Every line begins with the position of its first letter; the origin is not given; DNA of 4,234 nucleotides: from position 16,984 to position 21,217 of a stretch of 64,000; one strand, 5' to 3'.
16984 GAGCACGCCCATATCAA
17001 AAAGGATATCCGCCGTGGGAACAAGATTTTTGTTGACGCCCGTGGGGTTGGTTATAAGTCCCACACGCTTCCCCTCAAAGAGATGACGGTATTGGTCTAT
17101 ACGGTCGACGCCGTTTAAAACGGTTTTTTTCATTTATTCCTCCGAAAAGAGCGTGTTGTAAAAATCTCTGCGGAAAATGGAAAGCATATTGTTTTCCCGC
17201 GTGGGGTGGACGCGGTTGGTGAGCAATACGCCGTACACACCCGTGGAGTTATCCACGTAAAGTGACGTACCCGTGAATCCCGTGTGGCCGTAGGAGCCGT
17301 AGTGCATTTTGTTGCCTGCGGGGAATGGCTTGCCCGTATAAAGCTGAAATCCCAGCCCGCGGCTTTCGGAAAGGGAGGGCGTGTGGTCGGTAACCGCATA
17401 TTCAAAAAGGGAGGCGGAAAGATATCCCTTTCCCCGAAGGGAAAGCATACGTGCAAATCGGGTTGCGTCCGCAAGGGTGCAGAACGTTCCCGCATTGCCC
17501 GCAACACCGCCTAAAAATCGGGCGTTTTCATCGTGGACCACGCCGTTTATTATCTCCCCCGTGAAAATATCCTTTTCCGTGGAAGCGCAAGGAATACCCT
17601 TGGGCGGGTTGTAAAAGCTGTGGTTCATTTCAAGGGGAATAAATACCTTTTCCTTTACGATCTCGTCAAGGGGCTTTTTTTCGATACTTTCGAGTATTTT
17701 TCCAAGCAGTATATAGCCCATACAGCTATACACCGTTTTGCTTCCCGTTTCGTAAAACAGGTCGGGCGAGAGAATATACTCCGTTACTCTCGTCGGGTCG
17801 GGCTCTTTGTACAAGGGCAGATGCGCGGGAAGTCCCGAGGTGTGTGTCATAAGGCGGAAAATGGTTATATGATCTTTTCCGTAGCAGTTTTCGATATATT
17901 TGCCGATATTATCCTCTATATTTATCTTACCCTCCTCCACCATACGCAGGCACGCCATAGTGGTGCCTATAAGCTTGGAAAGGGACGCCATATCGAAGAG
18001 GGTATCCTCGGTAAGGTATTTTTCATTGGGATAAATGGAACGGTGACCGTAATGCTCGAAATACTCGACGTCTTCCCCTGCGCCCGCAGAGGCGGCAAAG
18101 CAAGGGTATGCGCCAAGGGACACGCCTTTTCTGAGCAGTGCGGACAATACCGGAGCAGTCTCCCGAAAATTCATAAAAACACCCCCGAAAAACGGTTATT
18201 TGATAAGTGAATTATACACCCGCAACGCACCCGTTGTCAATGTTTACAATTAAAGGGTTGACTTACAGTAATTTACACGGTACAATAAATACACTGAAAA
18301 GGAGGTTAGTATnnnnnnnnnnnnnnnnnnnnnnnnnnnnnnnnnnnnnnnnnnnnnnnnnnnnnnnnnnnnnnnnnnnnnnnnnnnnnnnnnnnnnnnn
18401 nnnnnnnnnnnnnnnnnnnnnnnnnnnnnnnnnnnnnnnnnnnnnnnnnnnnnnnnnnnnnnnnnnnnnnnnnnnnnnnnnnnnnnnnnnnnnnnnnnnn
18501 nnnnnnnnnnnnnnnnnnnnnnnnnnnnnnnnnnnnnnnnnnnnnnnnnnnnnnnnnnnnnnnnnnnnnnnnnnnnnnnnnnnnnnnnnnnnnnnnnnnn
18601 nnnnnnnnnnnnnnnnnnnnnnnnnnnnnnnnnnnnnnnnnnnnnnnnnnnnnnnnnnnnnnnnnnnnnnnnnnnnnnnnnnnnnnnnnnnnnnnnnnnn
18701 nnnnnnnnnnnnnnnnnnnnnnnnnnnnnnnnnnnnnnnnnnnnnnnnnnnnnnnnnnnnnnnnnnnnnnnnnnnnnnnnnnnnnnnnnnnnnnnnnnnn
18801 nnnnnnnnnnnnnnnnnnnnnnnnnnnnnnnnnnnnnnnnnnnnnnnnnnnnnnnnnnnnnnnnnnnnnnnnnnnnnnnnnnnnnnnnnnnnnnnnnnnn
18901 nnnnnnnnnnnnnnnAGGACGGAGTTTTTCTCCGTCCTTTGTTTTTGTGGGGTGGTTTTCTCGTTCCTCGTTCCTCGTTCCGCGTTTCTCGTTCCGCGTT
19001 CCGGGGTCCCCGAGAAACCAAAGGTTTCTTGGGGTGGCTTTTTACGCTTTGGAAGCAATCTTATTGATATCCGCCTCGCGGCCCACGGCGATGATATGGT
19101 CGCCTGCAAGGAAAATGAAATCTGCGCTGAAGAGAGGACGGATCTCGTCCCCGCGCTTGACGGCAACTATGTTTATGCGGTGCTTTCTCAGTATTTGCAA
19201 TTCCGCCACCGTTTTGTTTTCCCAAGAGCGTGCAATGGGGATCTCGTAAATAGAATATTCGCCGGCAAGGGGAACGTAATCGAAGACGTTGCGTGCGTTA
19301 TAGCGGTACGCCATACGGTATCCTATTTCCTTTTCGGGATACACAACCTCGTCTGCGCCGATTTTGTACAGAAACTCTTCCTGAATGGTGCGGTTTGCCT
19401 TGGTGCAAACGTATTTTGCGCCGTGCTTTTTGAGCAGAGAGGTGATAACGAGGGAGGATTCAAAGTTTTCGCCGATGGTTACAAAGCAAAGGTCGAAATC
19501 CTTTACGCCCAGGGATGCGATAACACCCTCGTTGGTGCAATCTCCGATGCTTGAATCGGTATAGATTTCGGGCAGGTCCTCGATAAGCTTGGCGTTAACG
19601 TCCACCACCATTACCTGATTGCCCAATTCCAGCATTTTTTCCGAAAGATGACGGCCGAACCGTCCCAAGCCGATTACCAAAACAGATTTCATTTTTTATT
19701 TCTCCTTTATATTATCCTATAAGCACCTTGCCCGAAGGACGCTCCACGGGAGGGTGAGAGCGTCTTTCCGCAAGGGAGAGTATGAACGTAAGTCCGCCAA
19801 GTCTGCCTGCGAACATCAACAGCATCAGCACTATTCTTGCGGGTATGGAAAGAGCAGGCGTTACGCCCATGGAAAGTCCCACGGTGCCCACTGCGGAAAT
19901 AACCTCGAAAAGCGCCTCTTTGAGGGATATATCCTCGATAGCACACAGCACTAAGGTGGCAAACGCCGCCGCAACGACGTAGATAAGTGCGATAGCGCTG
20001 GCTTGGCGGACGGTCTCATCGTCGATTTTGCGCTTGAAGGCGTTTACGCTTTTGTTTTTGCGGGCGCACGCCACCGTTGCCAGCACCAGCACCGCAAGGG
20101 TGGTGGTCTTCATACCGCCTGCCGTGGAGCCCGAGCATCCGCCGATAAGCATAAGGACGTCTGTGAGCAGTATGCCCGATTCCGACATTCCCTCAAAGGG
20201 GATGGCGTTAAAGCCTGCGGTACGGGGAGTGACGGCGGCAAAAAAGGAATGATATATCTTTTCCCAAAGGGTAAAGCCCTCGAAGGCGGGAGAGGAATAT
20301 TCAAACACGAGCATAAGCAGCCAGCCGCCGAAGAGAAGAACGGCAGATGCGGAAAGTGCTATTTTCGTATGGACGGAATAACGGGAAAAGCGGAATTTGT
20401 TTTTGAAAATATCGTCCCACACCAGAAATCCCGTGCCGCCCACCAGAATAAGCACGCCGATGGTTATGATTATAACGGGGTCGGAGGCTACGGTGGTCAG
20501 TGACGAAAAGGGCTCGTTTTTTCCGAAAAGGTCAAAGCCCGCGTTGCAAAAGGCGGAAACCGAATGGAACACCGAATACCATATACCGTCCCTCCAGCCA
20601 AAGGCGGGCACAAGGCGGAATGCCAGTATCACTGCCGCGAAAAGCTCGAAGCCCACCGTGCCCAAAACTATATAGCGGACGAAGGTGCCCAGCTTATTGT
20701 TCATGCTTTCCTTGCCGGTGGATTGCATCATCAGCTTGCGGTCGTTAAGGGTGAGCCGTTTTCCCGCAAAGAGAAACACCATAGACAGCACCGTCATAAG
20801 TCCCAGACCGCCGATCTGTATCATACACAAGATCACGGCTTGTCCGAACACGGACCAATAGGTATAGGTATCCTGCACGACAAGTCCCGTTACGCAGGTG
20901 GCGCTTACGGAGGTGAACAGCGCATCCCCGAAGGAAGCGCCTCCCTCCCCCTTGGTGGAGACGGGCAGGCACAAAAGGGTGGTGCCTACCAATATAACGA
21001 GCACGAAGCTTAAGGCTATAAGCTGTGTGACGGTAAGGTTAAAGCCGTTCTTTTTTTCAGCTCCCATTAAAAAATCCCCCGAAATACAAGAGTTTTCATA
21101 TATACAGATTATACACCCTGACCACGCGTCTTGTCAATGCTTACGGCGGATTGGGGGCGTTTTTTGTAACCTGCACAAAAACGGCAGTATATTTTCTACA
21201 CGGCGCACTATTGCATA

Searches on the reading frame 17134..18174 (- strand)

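Call 67: search_protein_families(library=pfam, proteins=[window:17134-18174:-], max_evalue=0.00001)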
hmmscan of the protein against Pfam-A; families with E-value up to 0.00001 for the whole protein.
window:17134-18174:- (346 aa): 1 family
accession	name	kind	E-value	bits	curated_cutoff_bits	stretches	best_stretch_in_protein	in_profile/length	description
PF00144.29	Beta-lactamase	-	4.8e-49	167.8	27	1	17-331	8-320/329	Beta-lactamase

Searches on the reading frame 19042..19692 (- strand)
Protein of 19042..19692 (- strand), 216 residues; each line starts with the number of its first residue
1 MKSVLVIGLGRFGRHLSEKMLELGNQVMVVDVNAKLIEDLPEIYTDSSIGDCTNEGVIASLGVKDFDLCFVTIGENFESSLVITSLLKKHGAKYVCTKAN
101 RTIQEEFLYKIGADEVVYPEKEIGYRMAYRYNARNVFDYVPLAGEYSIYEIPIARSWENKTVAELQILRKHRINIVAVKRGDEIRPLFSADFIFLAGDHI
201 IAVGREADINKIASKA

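Call 67: search_protein_families(library=pfam, proteins=[window:19042-19692:-], max_evalue=0.00001)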
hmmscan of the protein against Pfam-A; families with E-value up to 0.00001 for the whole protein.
window:19042-19692:- (216 aa): 2 families
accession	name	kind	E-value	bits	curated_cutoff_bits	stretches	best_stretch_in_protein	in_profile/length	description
PF02254.24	TrkA_N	-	3.9e-24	85.6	23.8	1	4-119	1-116/116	TrkA-N domain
PF02080.26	TrkA_C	-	4.3e-11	43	27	1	150-214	5-68/71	TrkA-C domain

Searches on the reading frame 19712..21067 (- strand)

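Call 67: search_protein_families(library=pfam, proteins=[window:19712-21067:-], max_evalue=0.00001)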
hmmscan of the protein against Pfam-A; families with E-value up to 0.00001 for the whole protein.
window:19712-21067:- (451 aa): 1 family
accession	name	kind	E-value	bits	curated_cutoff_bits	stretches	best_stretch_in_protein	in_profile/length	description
PF02386.22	TrkH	-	5.1e-53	180.7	27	1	44-433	61-491/502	Cation transport protein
